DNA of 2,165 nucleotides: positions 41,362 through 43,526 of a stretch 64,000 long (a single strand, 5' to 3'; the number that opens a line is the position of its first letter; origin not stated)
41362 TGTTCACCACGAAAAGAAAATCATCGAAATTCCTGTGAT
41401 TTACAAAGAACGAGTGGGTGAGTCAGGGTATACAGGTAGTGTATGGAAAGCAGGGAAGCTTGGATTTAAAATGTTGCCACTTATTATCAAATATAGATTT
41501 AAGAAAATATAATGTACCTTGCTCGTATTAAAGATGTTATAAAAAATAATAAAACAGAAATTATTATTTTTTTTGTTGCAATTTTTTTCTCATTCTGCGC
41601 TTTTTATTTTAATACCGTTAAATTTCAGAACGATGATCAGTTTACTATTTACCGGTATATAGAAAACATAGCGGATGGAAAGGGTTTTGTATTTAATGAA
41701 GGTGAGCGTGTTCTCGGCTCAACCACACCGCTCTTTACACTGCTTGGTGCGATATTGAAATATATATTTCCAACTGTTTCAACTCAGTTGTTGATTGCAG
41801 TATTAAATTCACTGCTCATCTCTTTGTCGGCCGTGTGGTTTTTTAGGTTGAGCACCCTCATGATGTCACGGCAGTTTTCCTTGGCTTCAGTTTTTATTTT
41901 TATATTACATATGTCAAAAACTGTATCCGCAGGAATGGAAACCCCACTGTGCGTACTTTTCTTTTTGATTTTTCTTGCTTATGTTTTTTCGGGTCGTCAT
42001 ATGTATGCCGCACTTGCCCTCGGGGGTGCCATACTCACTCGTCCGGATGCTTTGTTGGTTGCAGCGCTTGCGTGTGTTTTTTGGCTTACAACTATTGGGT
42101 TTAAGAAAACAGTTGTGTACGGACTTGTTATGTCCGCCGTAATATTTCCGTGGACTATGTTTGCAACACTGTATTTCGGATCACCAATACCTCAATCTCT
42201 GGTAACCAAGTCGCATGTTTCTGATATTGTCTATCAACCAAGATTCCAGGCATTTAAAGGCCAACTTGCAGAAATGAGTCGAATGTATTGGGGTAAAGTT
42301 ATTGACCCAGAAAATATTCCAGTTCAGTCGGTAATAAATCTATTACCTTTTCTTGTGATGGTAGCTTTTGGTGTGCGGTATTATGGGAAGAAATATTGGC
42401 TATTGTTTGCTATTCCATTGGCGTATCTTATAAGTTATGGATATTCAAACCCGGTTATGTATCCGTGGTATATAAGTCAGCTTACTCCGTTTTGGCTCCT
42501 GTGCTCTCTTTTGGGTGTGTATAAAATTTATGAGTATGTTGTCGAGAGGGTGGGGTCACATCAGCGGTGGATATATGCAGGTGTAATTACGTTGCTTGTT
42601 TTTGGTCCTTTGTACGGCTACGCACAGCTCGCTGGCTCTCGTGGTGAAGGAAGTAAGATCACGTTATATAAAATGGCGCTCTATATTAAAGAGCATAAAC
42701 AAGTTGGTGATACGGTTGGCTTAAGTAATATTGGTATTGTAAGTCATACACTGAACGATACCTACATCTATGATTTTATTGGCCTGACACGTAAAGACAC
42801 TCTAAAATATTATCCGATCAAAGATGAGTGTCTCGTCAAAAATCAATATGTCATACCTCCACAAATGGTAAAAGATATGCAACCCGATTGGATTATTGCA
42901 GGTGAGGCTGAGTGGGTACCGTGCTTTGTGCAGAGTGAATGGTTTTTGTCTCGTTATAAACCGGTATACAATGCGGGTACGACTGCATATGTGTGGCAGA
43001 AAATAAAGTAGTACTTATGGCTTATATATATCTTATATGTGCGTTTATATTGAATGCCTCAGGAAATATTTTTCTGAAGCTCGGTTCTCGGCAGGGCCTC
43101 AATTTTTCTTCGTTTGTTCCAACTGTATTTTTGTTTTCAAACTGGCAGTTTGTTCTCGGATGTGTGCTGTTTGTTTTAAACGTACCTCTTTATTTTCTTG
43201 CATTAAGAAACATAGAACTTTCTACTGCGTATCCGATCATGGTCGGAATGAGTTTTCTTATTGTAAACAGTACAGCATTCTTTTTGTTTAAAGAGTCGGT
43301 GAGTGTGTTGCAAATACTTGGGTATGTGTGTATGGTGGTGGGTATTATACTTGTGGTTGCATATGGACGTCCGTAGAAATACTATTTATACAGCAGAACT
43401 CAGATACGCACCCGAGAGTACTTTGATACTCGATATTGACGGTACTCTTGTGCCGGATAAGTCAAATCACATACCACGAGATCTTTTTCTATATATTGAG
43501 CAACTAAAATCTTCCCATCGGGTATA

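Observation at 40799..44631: Arn-like lipid-linked sugar module ending in a HAD-phosphatase and UbiA prenyl-phosphate glycosyltransferase fusion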

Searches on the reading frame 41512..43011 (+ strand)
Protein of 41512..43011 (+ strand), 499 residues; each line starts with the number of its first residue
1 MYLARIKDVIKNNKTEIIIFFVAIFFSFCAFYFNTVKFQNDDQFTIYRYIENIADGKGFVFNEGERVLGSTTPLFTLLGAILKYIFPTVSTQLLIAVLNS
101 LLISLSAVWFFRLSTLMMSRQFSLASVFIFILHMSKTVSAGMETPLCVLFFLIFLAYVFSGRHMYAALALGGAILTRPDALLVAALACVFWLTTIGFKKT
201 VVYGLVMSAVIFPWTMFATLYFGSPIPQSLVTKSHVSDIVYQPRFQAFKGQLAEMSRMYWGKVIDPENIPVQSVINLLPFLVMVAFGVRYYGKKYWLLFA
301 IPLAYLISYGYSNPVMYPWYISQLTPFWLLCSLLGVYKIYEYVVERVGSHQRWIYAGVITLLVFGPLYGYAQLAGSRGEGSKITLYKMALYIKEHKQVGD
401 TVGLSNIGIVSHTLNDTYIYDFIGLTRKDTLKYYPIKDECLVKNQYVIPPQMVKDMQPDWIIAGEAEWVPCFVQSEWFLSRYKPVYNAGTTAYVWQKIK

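Call 5: search_protein_families(library=pfam, proteins=[window:41512-43011:+], max_evalue=0.01)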
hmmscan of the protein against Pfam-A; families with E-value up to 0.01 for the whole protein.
window:41512-43011:+ (499 aa): 0 families

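Call 6: search_protein_families(library=ncbifam, proteins=[window:41512-43011:+], max_evalue=0.01)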
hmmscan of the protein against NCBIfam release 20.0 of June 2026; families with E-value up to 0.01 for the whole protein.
window:41512-43011:+ (499 aa): 1 family
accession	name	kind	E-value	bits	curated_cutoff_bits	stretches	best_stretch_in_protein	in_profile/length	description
NF041481.1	beta_arabfuran_tase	equivalog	8.8e-08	30.6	1050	1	19-115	10-102/633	terminal beta-(1->2)-arabinofuranosyltransferase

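Call 49: find_homologous_proteins(query=window:41512-43011:+, max_evalue=0.00001)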
Query window:41512-43011:+ (499 aa): 285 proteins with E <= 0.00001 among 8000 candidates; the best 120 are listed.
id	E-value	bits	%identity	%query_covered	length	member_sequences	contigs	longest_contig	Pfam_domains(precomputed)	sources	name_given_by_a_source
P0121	0.0e+0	1129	100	100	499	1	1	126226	-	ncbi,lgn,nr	ncbi:MAG: hypothetical protein NTV02_01340 [Candidatus Zambryskibacteria bacterium]|nr:hypothetical 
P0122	1.4e-245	834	73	100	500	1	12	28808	-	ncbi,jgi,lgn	ncbi:MAG: hypothetical protein RL292_69 [Candidatus Parcubacteria bacterium]|jgi:hypothetical protei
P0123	3.7e-242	823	72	100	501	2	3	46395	-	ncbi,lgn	-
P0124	4.0e-217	740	66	100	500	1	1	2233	-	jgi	-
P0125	1.0e-211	722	64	99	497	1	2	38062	-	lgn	-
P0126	3.1e-208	711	64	99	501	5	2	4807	-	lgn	-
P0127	4.9e-208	710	64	99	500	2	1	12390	-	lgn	-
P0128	2.6e-156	540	53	94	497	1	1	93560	-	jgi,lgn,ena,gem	-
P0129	5.6e-144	499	48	96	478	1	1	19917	-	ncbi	-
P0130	4.4e-141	489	47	97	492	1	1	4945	-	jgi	jgi:hypothetical protein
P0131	2.4e-137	477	47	93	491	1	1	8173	-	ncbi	-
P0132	2.2e-135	471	45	99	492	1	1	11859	-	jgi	jgi:hypothetical protein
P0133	4.6e-134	466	43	99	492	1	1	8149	-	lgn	-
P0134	4.6e-133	463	43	98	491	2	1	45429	-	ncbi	-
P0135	1.3e-129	451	43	99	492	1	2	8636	-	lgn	-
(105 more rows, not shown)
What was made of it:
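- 40799..41512 (+): GT2 glycosyltransferase, 237 aa, with no TM segment. It resembles polyprenyl-phosphate sugar synthases (AglJ, DPM, ArnC). Its role in the module is uncertain. Four protein clusters are single-chain GT2+GTC499 fusions (call 49).
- GT2+GTC499 gene fusions (call 49) suggest the AftB-like GT-C may instead use the GT2 product. Four clusters encode GT2+GTC499 as one chain (call 49).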

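Call 62: search_solved_structures(query=A4, max_evalue=1)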
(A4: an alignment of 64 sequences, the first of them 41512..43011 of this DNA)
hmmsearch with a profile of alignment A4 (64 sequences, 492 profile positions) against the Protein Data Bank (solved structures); distinct sequences matched with E-value up to 1: 4.
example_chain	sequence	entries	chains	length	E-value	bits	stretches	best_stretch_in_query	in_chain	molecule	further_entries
9dlf_C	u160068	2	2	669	3.9e-18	68.9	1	17-233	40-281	Arabinosyltransferase AftB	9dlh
2qlp_A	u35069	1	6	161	0.72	11.9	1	51-75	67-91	Deoxycytidine triphosphate deaminase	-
4a6a_A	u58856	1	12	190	0.91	11.6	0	51-75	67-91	DEOXYCYTIDINE TRIPHOSPHATE DEAMINASE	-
2qxx_A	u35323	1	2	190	0.92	11.6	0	51-75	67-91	Deoxycytidine triphosphate deaminase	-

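Call 63: search_solved_structures(query=A4, max_evalue=0.001, show_alignments=1)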
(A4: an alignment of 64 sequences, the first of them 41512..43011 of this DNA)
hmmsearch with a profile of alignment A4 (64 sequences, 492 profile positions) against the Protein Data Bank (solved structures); distinct sequences matched with E-value up to 0.001: 1.
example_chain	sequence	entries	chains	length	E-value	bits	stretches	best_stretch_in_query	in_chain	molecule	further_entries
9dlf_C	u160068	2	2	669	3.9e-18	68.9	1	17-233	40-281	Arabinosyltransferase AftB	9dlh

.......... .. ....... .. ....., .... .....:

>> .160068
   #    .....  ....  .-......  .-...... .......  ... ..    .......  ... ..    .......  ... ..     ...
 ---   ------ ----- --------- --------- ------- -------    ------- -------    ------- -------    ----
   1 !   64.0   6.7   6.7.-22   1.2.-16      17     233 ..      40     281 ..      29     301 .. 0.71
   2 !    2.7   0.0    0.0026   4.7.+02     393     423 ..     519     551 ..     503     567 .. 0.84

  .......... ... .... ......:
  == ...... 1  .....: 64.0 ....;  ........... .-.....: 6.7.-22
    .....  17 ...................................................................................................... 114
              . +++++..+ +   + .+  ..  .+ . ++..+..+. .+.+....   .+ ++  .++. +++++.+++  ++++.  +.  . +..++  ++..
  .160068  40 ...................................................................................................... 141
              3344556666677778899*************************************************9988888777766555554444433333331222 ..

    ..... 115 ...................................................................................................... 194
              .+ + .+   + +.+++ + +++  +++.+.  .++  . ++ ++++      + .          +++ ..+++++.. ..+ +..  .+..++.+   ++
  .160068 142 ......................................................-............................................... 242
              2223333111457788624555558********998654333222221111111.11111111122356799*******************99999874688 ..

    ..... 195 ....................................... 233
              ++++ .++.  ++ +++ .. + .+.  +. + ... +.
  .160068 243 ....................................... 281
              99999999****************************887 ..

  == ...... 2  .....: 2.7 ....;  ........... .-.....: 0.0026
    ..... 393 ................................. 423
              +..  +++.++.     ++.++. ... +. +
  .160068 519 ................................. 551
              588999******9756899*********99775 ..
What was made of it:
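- On AftB-type GT-C (GT89): The profile alignment covers residues 17-233 only (call 63).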

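Call 66: predict_structure(alignment_id=A4)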
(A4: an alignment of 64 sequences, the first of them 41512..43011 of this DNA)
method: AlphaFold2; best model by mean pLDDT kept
length: 499 residues; sequences in the alignment: 64
mean_pLDDT: 94.3   pTM: 0.93
mean pLDDT of the five models: 94.3, 93.8, 93.5, 93.2, 93.1
residues with pLDDT >= 90: 424; 70-90: 75; 50-70: 0; < 50: 0
segments of 3 or more residues with pLDDT < 50: none
pLDDT, mean of each block of 10 residues (from residue 1): 95 98 97 84 94 97 92 95 98 96 98 98 98 93 95 98 98 96 98 98 98 97 94 89 86 94 88 95 98 98 94 80 95 98 95 97 96 84 93 98 96 96 94 89 85 97 93 96 93 95
secondary structure, 60 per line:
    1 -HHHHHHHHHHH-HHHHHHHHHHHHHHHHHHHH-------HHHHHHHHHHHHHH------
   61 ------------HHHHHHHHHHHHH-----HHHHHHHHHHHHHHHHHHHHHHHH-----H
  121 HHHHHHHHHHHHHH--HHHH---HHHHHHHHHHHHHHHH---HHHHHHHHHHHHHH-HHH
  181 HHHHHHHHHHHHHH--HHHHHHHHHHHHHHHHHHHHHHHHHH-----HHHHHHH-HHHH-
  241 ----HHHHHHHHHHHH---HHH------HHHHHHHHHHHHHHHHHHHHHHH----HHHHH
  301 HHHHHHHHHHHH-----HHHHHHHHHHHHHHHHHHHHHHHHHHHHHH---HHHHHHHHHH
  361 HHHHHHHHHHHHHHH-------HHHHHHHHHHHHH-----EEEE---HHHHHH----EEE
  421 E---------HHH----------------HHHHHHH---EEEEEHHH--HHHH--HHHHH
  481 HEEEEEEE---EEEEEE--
elements in order: H2-12 H14-33 H41-54 H73-85 H91-114 H120-134 H137-140 H144-159 H163-176 H178-194 H197-222 H228-234 H236-239 H245-256 H269-291 H296-312 H318-347 H351-375 H383-395 E401-404 H408-413 E418-421 H450-456 E460-464 H470-473 H476-481 E482-488 E492-497
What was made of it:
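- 41512..43011 (+): AftB-like GT-C glycosyltransferase, 499 aa. It has about 11-12 TM helices and a C-terminal extracytoplasmic alpha/beta domain. The DD motif is D41-D42 (nt 41632-41637) and the conserved Arg is R177 (nt 42040-42042). AlphaFold pLDDT 94.3, pTM 0.93 (call 66).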

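Call 69: fold_search(model_id=the predicted structure, library=pdb)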
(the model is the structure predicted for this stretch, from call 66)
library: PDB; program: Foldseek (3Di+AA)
matches with E <= 10: 350; with E <= 0.001: 25
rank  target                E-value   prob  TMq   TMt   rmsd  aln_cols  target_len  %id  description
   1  9dlh                  4.9e-08  1.00  0.61  0.52   5.4       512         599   16  donor substrate analog-bound AftB (released 2025-06-25)
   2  9dlf_C                1.2e-07  1.00  0.59  0.49   6.1       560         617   15  Arabinosyltransferase AftB in complex with Fab_B3 (released 2025-06-25)
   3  7zlg_A                1.0e-06  1.00  0.58  0.46   9.2       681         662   10  Cryo-EM structure of C-mannosyltransferase CeDPY19, in complex with acceptor peptide and bound to CMT2-Fab and anti-Fa (released 2023-01-11)
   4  8age_A                1.1e-06  1.00  0.60  0.49  11.8       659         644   11  Structure of yeast oligosaccharylransferase complex with acceptor peptide bound (released 2022-12-07)
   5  7zlh_A                2.0e-06  1.00  0.59  0.47   9.9       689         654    9  Cryo-EM structure of C-mannosyltransferase CeDPY19, in apo state, bound to CMT2-Fab and anti-Fab nanobody (released 2023-01-11)
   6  7oci_F                2.2e-06  1.00  0.62  0.50  10.8       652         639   11  Cryo-EM structure of yeast Ost6p containing oligosaccharyltransferase complex (released 2022-02-16)
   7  9s6t_A                2.3e-06  1.00  0.57  0.59   6.9       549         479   12  Ternary cryo-EM structure of chicken ALG12 with Dol25-PP-GlcNAc2Man7, Dol25-P-Man, and Fab (released 2026-03-18)
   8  8pn9_A                2.5e-06  1.00  0.56  0.45  12.4       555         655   12  Structure of human oligosaccharyltransferase OST-A complex bound to NGI-1 (released 2024-05-08)
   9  7zli_A                2.5e-06  1.00  0.55  0.44  11.0       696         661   10  Cryo-EM structure of C-mannosyltransferase CeDPY19, in complex with Dol25-P-Man and bound to CMT2-Fab and anti-Fab nan (released 2023-01-11)
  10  6ezn_F                3.9e-06  1.00  0.63  0.50  12.0       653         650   10  Cryo-EM structure of the yeast oligosaccharyltransferase (OST) complex (released 2018-01-17)
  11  6ftg_5                3.9e-06  1.00  0.60  0.48  16.4       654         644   11  Subtomogram average of OST-containing ribosome-translocon complexes from canine rough microsomal membranes (released 2018-03-21)
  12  6s7o_A                4.3e-06  1.00  0.57  0.45  14.1       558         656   11  Cryo-EM structure of human oligosaccharyltransferase complex OST-A (released 2019-12-18)
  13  9s6s_A                6.0e-06  1.00  0.57  0.54   8.4       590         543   12  Ternary cryo-EM structure of human ALG9 with Dol25-PP-GlcNAc2Man6, Dol25-P-Man and Fab (released 2026-03-18)
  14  5ezm                  6.0e-06  1.00  0.56  0.53   9.8       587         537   13  Crystal Structure of ArnT from Cupriavidus metallidurans in the apo state (released 2016-02-17)
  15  5f15                  6.0e-06  1.00  0.55  0.52  10.1       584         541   13  Crystal Structure of ArnT from Cupriavidus metallidurans bound to Undecaprenyl phosphate (released 2016-02-17)
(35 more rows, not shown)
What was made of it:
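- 41512..43011 (+): Foldseek top hits are AftB 9dlh/9dlf, E 5e-8; ArnT ranks 14th (call 69).
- On AftB-type GT-C (GT89): 9dlh and 9dlf rank 1 and 2 (E 5e-8, TMq 0.61); ArnT ranks 14 and AftA ranks 23 (call 69).
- AftB is also the top structural hit (call 69). GTC499 is specifically AftB-like; AftB is a pentofuranosyl transferase (calls 62, 63, 69).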

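Call 79: search_protein_families(library=pfam, proteins=[window:41512-43011:+], max_evalue=0.1)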
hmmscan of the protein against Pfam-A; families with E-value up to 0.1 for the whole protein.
window:41512-43011:+ (499 aa): 0 families

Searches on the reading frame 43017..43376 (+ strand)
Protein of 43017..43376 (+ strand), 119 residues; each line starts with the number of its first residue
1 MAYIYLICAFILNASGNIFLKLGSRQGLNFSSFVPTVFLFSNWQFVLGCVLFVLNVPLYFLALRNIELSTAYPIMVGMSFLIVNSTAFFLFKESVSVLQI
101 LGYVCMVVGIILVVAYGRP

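Call 5: search_protein_families(library=pfam, proteins=[window:43017-43376:+], max_evalue=0.01)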
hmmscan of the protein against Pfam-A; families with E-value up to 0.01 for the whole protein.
window:43017-43376:+ (119 aa): 3 families
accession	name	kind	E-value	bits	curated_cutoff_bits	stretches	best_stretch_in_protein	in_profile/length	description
PF00893.25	Multi_Drug_Res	-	1.4e-07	32.4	23.7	1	1-103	1-90/93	Small Multidrug Resistance protein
PF10639.15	TMEM234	-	4.7e-06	27.1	30.1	1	18-114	13-113/113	Putative transmembrane family 234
PF00892.27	EamA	-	0.00019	22.2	28.2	1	6-114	39-134/135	EamA-like transporter family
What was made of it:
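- Checked: 4-TM SMR-like protein ending at 43376: PF00893, 32.4 bits against a cut-off of 23.7 (call 5).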

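Call 6: search_protein_families(library=ncbifam, proteins=[window:43017-43376:+], max_evalue=0.01)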
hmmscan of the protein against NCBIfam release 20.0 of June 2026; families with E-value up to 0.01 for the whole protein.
window:43017-43376:+ (119 aa): 14 families
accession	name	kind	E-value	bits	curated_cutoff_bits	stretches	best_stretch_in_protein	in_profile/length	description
NF002816.2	PRK02971.1-2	equivalog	2.4e-07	31.2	99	1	45-114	47-117/120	4-amino-4-deoxy-L-arabinose-phosphoundecaprenol flippase subunit ArnF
NF051482.1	EbrB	exception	1.4e-06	28.9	160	1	4-113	5-101/105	SMR family multidrug efflux transporter EbrB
NF007767.1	PRK10452.1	equivalog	1.5e-06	28.4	122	1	42-114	30-102/120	multidrug/spermidine efflux SMR transporter subunit MdtJ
NF011625.2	PRK15051.1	equivalog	1.9e-05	24.8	92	1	1-113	1-107/111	4-amino-4-deoxy-L-arabinose-phosphoundecaprenol flippase subunit ArnE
NF000384.1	QacCGHJ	equivalog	4.4e-05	23.7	160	1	1-117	1-104/107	QacCGHJ group quaternary ammonium compound efflux SMR transporter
NF000023.1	qac_SMR_C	exception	4.8e-05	23.4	200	1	1-117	1-104/107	quaternary ammonium compound efflux SMR transporter QacC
NF012170.0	qac_SMR_J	exception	0.00013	22.3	210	1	1-117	1-104/107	quaternary ammonium compound efflux SMR transporter QacJ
TIGR03340.1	phn_DUF6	hypoth_equivalog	0.0017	18.1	288.15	1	50-113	67-133/281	phosphonate utilization associated putative membrane protein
NF008512.1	PRK11431.1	equivalog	0.002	18.4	126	1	27-111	23-98/104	quaternary ammonium compound efflux SMR transporter SugE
NF051481.1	EbrA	exception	0.0024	18.2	160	1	2-113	4-102/104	SMR family multidrug efflux transporter EbrA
NF007934.1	PRK10650.1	equivalog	0.0029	18.1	103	0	4-113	10-106/109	multidrug/spermidine efflux SMR transporter subunit MdtI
NF000279.1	qac_SMR_H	exception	0.0051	17.1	205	1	1-117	1-104/107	quaternary ammonium compound efflux SMR transporter QacH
NF033469.1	SMR_qac_bcrB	exception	0.0064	17.1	205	1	2-113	3-101/105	quaternary ammonium compound efflux SMR transporter BcrB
NF033137.0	SMR_qac_int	equivalog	0.0069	16.9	188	1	56-112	43-99/109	Qac family quaternary ammonium compound efflux SMR transporter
